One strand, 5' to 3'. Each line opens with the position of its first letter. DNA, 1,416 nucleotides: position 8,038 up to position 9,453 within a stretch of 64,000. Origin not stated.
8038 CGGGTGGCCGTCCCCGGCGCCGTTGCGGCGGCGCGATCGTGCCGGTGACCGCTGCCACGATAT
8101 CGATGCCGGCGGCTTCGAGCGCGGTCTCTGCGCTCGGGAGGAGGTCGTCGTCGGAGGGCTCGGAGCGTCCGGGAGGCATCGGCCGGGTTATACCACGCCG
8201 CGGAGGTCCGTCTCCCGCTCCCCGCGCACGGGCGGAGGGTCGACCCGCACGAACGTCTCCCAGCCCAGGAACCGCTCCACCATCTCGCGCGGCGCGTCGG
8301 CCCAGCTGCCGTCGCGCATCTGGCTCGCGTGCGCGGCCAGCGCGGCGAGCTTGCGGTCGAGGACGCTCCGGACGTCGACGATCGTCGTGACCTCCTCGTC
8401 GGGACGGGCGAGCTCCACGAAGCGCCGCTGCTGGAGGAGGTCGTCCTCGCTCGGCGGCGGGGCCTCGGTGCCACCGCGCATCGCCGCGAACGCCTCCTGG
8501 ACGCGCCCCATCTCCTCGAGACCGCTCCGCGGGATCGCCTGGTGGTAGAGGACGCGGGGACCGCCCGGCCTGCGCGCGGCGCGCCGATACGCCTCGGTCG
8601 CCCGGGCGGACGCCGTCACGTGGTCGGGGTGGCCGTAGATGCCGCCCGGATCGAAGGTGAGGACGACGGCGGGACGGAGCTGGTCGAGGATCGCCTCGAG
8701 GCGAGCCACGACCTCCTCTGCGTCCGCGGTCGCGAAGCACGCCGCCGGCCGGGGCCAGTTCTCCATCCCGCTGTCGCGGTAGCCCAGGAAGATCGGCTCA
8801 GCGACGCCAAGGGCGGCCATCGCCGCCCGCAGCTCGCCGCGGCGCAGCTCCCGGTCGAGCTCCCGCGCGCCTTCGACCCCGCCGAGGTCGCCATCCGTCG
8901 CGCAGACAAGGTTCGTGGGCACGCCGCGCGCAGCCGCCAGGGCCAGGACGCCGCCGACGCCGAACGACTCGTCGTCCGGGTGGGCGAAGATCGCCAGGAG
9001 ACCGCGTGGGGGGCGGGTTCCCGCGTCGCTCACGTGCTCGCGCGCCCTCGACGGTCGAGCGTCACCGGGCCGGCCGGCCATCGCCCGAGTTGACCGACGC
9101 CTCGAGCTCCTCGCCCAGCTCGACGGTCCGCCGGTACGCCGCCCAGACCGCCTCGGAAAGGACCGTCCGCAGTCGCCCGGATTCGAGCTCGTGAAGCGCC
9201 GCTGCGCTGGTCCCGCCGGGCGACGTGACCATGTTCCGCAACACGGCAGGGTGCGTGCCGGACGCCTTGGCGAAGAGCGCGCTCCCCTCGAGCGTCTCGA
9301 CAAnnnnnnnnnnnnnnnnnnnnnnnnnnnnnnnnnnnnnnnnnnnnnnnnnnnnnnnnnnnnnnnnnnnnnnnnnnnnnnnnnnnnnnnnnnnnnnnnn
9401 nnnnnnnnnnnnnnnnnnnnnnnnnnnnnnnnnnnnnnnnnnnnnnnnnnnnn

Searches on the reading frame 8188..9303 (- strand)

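Call 51: search_protein_families(library=pfam, proteins=[window:8188-9303:-], max_evalue=0.0001)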
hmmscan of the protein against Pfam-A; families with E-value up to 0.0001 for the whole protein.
window:8188-9303:- (371 aa): 1 family
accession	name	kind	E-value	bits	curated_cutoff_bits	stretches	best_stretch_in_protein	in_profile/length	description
PF02585.22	PIG-L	-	7.5e-30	104.5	28.2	1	103-238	1-128/129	GlcNAc-PI de-N-acetylase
